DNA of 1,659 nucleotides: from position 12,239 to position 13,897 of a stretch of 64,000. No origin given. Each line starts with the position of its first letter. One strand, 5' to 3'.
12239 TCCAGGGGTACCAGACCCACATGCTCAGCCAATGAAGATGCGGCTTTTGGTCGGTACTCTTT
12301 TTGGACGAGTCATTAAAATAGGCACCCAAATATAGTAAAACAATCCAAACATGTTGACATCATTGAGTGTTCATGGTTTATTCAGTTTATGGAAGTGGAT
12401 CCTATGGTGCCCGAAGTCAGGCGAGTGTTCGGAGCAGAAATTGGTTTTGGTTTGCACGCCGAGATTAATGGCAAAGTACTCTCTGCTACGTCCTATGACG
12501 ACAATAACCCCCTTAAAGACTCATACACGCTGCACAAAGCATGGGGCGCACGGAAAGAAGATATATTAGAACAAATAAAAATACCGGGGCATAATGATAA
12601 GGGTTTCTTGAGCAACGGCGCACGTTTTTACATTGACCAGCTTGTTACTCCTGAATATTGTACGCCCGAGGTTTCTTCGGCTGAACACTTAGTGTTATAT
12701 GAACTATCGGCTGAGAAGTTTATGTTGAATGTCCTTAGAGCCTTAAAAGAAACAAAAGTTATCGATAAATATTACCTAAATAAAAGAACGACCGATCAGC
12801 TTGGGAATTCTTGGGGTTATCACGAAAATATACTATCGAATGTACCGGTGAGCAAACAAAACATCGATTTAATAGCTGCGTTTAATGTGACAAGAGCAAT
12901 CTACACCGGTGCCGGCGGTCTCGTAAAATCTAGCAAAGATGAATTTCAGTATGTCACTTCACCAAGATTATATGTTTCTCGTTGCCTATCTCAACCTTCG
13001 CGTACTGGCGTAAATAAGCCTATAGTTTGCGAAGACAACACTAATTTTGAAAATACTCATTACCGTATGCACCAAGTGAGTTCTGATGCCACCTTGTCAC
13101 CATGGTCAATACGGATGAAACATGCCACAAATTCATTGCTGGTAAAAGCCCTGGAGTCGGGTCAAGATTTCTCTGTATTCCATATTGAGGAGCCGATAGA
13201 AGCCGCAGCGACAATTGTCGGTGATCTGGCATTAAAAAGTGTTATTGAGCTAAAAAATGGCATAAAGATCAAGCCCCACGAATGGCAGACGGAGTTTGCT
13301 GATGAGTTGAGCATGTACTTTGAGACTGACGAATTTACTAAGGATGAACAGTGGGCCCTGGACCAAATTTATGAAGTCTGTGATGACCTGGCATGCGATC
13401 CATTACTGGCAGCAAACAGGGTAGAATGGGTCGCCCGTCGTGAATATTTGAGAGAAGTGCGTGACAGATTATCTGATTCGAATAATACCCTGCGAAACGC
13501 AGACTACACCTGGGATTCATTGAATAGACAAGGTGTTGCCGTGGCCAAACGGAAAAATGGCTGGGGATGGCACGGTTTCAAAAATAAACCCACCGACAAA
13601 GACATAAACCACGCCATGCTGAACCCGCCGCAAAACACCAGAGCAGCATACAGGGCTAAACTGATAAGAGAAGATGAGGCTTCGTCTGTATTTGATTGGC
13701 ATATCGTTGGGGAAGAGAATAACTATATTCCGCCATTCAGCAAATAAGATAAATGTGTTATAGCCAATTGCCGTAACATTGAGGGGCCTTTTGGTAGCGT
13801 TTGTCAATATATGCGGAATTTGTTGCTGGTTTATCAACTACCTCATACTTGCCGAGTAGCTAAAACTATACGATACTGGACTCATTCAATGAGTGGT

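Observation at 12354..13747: Orphan, divergent PafA/Dop (Pup-ligase family) homolog with no Pup, Mpa or proteasome partner in 64 kb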

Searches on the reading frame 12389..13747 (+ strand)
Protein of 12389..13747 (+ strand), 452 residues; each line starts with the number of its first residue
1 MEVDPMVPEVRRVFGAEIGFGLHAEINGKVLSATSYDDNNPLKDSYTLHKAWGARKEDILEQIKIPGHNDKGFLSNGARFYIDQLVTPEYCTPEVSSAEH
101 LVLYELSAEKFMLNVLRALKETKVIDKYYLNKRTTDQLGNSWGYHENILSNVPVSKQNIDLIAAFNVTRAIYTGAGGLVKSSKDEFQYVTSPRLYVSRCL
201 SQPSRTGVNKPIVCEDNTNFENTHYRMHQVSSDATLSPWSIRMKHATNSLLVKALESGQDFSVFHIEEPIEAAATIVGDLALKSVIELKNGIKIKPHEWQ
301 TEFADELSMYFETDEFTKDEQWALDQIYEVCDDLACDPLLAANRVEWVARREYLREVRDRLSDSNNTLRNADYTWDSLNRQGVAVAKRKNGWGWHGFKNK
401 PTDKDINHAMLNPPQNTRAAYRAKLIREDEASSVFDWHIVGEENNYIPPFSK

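Call 3: search_protein_families(library=pfam, proteins=[window:12389-13747:+], max_evalue=1)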
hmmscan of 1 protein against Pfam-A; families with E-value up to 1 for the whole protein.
window:12389-13747:+ (452 aa): 2 families
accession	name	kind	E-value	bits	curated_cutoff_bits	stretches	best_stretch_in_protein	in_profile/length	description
PF03136.20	Pup_ligase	-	9.3e-64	216.5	25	1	34-438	41-438/441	Pup-ligase protein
PF10999.13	DUF2839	-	0.033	15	22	1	132-179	5-51/67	Protein of unknown function (DUF2839)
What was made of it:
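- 12389..13747 (+): Gene for the solo Pup-ligase/deamidase-family protein (452 aa; alternative start at 12404 gives 447 aa). PF03136 at 216 bits (call 3).
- On Pup ligase/deamidase family (Pfam PF03136): 216.5 bits against a cut-off of 25; profile positions 41-438 of 441 (call 3)
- On YbdK/GCS2 carboxylate-amine ligases: No Pfam hit (call 3).
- Closest known: YbdK / GCS2 carboxylate-amine ligases and glutamine synthetase. Different: There is no Pfam hit to those families (call 3), and they lack the C-terminal domain.
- Checked: Pfam PF03136 Pup_ligase: E = 9.3e-64, 216.5 bits against a cut-off of 25, covering profile positions 41-438 of 441 (call 3).
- Family and fold: PF03136 at 216 bits (call 3).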

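Call 4: search_protein_families(library=ncbifam, proteins=[window:12389-13747:+], max_evalue=1)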
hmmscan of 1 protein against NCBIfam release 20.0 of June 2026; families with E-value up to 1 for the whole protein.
window:12389-13747:+ (452 aa): 2 families
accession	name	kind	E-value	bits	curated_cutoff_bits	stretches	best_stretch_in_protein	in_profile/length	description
TIGR03688.1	depupylase_Dop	equivalog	2.5e-46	158.5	492.3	1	36-428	49-440/485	depupylase/deamidase Dop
TIGR03686.1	pupylate_PafA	equivalog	5.7e-40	137.3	551.3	1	72-430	44-414/457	Pup--protein ligase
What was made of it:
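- On Dop (TIGR03688 equivalog): 158.5 bits against 492.3 (call 4)
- On PafA (TIGR03686 equivalog): 137.3 bits against 551.3 (call 4)
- Closest known: Dop. Different: Scores 158 bits against a cut-off of 492 (call 4).
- Closest known: PafA. Different: Scores 137 bits against a cut-off of 551 (call 4).
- Not Dop or PafA: below both equivalog cut-offs (call 4).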

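Call 5: search_solved_structures(query=window:12389-13747:+, max_evalue=1, show_alignments=2)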
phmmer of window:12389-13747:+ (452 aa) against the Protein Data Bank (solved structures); distinct sequences matched with E-value up to 1: 8.
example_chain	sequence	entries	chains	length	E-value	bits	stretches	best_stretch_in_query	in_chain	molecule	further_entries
4b0r_A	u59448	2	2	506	1.6e-27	99.6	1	35-428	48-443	DEAMIDASE-DEPUPYLASE DOP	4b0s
5lrt_A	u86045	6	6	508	1.6e-27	99.6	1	35-428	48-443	Depupylase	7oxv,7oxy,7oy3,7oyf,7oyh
9cku_G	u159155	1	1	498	1e-25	93.7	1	30-431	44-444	Pup deamidase/depupylase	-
4b0t_A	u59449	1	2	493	9.6e-15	57.5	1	71-430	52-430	PUP--PROTEIN LIGASE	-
4bjr_A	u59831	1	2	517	5.5e-14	55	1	71-430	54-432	PUP--PROTEIN LIGASE, PROKARYOTIC UBIQUITIN-LIKE PROTEIN PUP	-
5obt_E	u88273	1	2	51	0.082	14.9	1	125-166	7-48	Vacuolar-processing enzyme gamma-isozyme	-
7zlv_i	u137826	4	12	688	0.2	13.6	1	177-239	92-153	Probable central straight fiber | Straight fiber protein pb4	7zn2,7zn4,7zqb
5nij_A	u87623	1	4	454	0.83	11.5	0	122-174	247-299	Vacuolar-processing enzyme gamma-isozyme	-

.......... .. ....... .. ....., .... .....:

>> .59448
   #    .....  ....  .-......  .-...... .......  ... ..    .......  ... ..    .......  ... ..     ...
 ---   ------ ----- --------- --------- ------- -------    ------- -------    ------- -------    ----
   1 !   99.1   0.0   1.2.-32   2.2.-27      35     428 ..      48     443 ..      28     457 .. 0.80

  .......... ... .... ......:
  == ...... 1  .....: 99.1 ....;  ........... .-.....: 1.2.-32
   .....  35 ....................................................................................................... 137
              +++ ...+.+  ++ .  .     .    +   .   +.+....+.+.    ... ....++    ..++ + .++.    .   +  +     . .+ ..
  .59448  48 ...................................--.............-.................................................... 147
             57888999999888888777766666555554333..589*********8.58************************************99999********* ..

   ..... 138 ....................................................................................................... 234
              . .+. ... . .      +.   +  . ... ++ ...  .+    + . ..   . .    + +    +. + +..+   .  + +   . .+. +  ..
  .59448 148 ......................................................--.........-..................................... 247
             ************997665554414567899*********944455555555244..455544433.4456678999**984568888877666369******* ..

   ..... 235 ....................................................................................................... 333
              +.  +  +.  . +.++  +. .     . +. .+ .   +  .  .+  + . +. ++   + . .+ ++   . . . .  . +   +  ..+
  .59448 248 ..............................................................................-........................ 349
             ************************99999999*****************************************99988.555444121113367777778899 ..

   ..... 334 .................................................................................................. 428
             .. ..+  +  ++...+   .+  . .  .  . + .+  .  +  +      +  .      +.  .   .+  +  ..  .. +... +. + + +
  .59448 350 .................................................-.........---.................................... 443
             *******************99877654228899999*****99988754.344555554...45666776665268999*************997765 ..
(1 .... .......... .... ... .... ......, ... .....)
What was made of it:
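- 12614..12670 (+): Catalytic block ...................: Y81 (Dop Y92), D83 (catalytic Asp, Dop D94), E89 (Dop E99), E94. Alignment to Dop 4b0r (call 5).
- Checked: Best solved structures by sequence: Dop 4b0r/5lrt (E = 1.6e-27) and PafA 4b0t (E = 1e-14) (call 5).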

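Call 9: find_homologous_proteins(query=window:12389-13747:+, max_evalue=0.00001)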
Query window:12389-13747:+ (452 aa): 30 proteins with E <= 0.00001 among 4608 candidates.
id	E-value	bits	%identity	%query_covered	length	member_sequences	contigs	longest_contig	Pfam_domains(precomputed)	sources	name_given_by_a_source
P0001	0.0e+0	1036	100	99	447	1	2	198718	PF03136.21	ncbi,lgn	-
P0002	3.6e-148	512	51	99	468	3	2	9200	PF03136.21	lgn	-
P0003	3.4e-143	496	50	100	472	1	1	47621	PF03136.21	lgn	-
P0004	1.8e-75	273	39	96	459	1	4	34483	PF03136.21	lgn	-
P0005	4.6e-58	215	37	78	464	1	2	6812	PF03136.21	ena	-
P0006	7.9e-37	145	26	97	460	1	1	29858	PF03136.21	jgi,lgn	-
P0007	1.8e-29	121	28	79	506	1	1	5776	PF03136.21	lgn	-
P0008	6.5e-26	109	28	90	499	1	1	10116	PF03136.21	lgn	-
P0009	1.4e-24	105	27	90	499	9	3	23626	PF03136.21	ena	-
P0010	2.3e-24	104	26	90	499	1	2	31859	PF03136.21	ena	-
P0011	3.4e-24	104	27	95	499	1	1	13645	PF03136.21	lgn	-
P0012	3.6e-24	103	26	92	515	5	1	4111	PF03136.21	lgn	-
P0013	7.2e-24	102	28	79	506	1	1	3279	PF03136.21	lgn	-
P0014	3.8e-23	100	27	78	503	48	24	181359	PF03136.21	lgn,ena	-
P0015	1.3e-22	98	26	97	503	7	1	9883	PF03136.21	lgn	-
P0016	2.7e-22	97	28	81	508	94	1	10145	PF03136.21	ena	-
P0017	3.1e-22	97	26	95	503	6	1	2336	PF03136.21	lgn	-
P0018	4.5e-22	97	27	95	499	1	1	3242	PF03136.21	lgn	-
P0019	5.6e-22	96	28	81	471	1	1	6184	PF03136.21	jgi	-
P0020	5.8e-22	96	27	95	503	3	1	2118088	PF03136.21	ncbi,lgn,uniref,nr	ncbi:depupylase/deamidase Dop [Corynebacterium sp. P3-F1]|uniref:depupylase/deamidase Dop n=1 Tax=Co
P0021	8.5e-21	92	26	87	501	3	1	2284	PF03136.21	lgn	-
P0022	1.1e-19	89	27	78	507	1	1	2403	PF03136.21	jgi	jgi:proteasome accessory factor PafA2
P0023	1.0e-18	85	25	96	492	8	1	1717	PF03136.21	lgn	-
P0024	4.8e-18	83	26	68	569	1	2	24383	PF03136.21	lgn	-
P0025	3.1e-15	74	28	62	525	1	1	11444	PF03136.21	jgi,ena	-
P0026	1.1e-9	56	27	51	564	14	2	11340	PF03136.21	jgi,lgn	jgi:proteasome accessory factor A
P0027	6.6e-9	53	26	52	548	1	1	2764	PF03136.21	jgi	jgi:hypothetical protein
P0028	8.7e-9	53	29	43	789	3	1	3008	PF03136.21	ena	-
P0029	1.1e-7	49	23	67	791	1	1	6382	PF03136.21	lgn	-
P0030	3.9e-7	47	23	94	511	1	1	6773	PF03136.21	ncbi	-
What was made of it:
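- Checked: The same protein was assembled independently in NCBI and Logan data (call 9), so the change is real and clade-specific, not an error. Database gene calls start at Met6 (12404, 447 aa, call 9).
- Only 64 kb of a contig of about 199 kb was visible (call 9).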

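Call 11: find_encoding_contigs(protein=P0001, flank=10000, max_places=4)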
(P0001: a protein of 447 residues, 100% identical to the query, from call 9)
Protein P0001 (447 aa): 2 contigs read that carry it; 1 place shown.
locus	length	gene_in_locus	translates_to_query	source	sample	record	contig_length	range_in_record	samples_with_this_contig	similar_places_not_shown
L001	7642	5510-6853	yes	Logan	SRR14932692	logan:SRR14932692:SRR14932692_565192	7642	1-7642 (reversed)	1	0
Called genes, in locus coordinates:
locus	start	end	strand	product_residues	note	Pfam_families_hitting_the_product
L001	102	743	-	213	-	-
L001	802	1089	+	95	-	PF02583:Trns_repr_metal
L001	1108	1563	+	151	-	PF03713:DUF305, PF13628:DUF4142, PF03713:DUF305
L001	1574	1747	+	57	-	-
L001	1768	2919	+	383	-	PF03773:ArsP_1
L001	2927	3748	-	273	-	PF13243:SQHop_cyclase_C (weak)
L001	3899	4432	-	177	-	PF13646:HEAT_2 (faint)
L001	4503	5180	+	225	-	PF01210:NAD_Gly3P_dh_N (weak), PF03807:F420_oxidored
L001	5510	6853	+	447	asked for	PF03136:Pup_ligase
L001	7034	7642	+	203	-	?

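Call 12: find_encoding_contigs(protein=P0003, flank=10000, max_places=4)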
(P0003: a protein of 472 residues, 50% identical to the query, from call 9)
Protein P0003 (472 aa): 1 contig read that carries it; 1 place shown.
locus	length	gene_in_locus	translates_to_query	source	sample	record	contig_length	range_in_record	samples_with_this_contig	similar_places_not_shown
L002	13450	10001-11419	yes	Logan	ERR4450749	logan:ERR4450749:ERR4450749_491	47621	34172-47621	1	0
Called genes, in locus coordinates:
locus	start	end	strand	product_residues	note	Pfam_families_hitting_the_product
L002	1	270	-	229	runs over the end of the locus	PF00106:adh_short, PF01370:Epimerase (faint), PF02719:Polysacc_synt_2 (weak), PF08659:KR, PF13561:adh_short_C2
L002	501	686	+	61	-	-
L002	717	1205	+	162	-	-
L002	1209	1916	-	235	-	-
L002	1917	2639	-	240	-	PF00215:OMPdecase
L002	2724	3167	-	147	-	-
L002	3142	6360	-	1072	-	PF00580:UvrD-helicase, PF13245:AAA_19, PF13604:AAA_30 (faint), PF13361:UvrD_C, PF13538:UvrD_C_2 (faint), PF12705:PDDEXK_1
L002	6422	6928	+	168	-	-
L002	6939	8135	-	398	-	PF09587:PGA_cap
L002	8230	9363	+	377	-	-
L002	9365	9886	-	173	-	-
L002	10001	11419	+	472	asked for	PF03136:Pup_ligase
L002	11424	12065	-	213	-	PF00717:Peptidase_S24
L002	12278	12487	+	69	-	-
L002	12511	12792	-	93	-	PF05258:DciA (weak)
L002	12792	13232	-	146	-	PF02467:Whib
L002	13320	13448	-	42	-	?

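Call 23: find_encoding_contigs(protein=P0004, flank=10000, max_places=3)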
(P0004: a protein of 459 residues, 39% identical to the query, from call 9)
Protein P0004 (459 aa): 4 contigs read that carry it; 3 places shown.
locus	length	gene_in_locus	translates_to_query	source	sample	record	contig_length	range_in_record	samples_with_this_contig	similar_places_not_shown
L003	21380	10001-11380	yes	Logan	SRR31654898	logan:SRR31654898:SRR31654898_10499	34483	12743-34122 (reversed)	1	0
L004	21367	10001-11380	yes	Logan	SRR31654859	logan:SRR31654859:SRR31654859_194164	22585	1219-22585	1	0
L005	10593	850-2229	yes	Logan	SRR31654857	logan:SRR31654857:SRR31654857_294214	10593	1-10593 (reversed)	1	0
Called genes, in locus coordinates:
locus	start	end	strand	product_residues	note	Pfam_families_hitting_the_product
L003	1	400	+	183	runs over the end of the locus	PF04011:LemA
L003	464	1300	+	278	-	PF01435:Peptidase_M48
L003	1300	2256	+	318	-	-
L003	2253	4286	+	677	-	PF22745:Nlig-Ia, PF01653:DNA_ligase_aden, PF03120:OB_DNA_ligase, PF14520:HHH_5 (faint), PF12826:HHH_2, PF00533:BRCT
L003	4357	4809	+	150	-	-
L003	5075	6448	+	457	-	-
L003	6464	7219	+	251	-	PF02230:Abhydrolase_2 (faint), PF06342:DUF1057 (weak), PF00561:Abhydrolase_1, PF12146:Hydrolase_4, PF12697:Abhydrolase_6, PF08386:Abhydrolase_4 (weak)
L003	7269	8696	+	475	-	PF08245:Mur_ligase_M, PF02875:Mur_ligase_C (weak)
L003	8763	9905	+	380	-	PF01820:Dala_Dala_lig_N, PF02222:ATP-grasp (weak), PF07478:Dala_Dala_lig_C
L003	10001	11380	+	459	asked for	PF03136:Pup_ligase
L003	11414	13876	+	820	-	PF00133:tRNA-synt_1, PF09334:tRNA-synt_1g, PF13603:tRNA-synt_1_2, PF00133:tRNA-synt_1, PF09334:tRNA-synt_1g (weak), PF08264:Anticodon_1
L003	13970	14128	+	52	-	-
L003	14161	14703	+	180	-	PF01029:NusB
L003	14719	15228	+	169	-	PF00293:NUDIX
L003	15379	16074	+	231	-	PF22935:RM44_endonuclase, PF14622:Ribonucleas_3_3, PF00636:Ribonuclease_3, PF00035:dsrm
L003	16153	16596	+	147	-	PF00886:Ribosomal_S16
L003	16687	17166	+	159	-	PF13083:KH_KhpA-B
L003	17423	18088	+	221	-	PF01746:tRNA_m1G_MT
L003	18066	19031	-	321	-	PF13354:Beta-lactamase2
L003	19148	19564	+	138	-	PF09055:Sod_Ni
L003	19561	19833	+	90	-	PF00717:Peptidase_S24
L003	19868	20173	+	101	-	-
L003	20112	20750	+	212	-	PF03352:Adenine_glyco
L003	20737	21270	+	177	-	PF02600:DsbB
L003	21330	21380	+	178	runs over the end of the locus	-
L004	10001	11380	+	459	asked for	PF03136:Pup_ligase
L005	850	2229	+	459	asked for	PF03136:Pup_ligase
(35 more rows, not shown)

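Call 24: find_encoding_contigs(protein=P0006, flank=10000, max_places=3)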
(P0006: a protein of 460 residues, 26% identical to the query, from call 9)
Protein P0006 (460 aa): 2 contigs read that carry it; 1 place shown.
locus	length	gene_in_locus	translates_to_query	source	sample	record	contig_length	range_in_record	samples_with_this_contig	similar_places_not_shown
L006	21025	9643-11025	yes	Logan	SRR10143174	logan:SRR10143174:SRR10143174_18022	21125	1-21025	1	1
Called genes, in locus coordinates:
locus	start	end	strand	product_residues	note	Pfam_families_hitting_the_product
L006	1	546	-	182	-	?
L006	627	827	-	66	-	-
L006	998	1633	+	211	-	-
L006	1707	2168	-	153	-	-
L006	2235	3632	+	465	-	PF01225:Mur_ligase, PF08245:Mur_ligase_M, PF02875:Mur_ligase_C (weak)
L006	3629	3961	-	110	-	PF03819:MazG, PF12643:MazG-like (weak)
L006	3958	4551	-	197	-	PF01300:Sua5_yciO_yrdC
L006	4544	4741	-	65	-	-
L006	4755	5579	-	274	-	PF00730:HhH-GPD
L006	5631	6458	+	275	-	PF14067:LssY_C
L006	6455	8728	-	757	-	PF00657:Lipase_GDSL, PF13472:Lipase_GDSL_2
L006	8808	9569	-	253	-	PF06966:DUF1295, PF02544:Steroid_dh, PF04191:PEMT (weak)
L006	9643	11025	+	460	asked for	PF03136:Pup_ligase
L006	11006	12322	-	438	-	PF01336:tRNA_anti-codon, PF00152:tRNA-synt_2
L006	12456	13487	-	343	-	PF00571:CBS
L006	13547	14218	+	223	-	PF13462:Thioredoxin_4, PF01323:DSBA, PF13743:Thioredoxin_5 (weak)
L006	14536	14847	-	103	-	-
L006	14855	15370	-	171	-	PF06114:Peptidase_M78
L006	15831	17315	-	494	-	-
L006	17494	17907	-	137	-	PF01726:LexA_DNA_bind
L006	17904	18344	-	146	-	PF04138:GtrA_DPMS_TM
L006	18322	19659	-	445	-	PF04932:Wzy_C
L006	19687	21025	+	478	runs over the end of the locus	PF13727:CoA_binding_3 (weak), PF02397:Bac_transf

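Call 25: find_encoding_contigs(protein=P0002, flank=10000, max_places=3)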
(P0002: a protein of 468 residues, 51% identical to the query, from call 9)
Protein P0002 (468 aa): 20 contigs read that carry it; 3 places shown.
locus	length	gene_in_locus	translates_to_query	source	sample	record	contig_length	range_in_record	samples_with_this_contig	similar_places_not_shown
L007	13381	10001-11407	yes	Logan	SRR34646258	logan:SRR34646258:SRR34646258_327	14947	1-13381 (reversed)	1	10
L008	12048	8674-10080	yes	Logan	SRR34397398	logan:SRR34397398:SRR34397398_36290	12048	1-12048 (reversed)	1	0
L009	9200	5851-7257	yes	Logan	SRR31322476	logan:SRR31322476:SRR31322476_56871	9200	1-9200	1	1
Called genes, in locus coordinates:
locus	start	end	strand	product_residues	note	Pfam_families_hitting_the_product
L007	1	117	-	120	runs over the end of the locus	-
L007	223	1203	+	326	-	PF18484:CDCA (weak)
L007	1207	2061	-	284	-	PF04773:FecR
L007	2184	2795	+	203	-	-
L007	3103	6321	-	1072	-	PF00580:UvrD-helicase, PF13245:AAA_19, PF13604:AAA_30 (faint), PF13361:UvrD_C, PF12705:PDDEXK_1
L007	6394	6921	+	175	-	-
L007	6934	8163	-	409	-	PF09587:PGA_cap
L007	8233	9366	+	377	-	-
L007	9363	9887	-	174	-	-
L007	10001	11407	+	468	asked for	PF03136:Pup_ligase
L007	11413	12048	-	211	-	PF00717:Peptidase_S24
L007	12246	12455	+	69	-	-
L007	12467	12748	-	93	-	PF05258:DciA (weak)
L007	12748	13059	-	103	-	PF02467:Whib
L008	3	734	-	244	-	?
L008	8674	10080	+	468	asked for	PF03136:Pup_ligase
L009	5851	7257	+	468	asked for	PF03136:Pup_ligase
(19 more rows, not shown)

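Call 27: search_protein_representatives(protein=window:12389-13747:+)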
Query: 452 residues. Proteins with E-value up to 0.001 (for the whole library): 2172; up to 1e-10: 980; up to 1e-30: 71. The best 150 are listed.
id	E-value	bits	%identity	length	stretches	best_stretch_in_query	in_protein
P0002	1.1e-148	512.1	53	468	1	7-445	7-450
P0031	5.9e-81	288.9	39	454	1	11-443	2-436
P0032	1.1e-76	274.8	37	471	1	12-440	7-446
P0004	5.8e-76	272.5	41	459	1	12-444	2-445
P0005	1.5e-58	215.1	38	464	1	73-426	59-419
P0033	1.0e-47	179.4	34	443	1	68-426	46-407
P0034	1.4e-46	175.7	34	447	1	71-440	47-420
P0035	1.0e-45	172.8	32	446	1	73-430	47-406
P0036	1.2e-43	165.9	38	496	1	67-430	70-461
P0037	1.9e-42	162.0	32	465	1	72-427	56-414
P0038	5.2e-42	160.6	32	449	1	72-427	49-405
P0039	3.7e-41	157.8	35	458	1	34-429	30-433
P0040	4.8e-40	154.1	30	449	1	56-426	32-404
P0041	2.9e-39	151.5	35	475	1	71-437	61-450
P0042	3.0e-39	151.5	36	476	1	72-428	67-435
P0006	2.5e-37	145.1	30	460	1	67-440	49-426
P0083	1.6e-32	129.3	30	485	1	70-438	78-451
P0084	2.0e-32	129.0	29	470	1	70-428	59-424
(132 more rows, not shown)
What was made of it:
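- Closest known: Solo Pup_ligase proteins of about 440-490 aa from metagenomes. Same: They score higher against the query than canonical Dop does (call 27).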

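Call 35: find_related_loci(query=A3, collection=genome_contigs, flank=10000)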
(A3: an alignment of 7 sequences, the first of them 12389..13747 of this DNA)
Query A3 (452 aa) in genome_contigs; peptide patterns used: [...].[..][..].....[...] (x = any residue, [..] = any of these).
17 stretches matched a pattern; 1 encode a relative of the query (tblastn E <= 1e-3); 1 distinct loci.
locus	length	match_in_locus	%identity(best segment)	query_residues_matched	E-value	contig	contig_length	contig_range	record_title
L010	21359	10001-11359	51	1-448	5e-154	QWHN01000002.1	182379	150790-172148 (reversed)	MAG: Candidatus Saccharibacteria bacterium CPR2 test_scaffold_57, whole genome shotgun sequence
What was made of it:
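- Tried and rejected: The genome_contigs scan returned only the CPR2 MAG (call 35).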
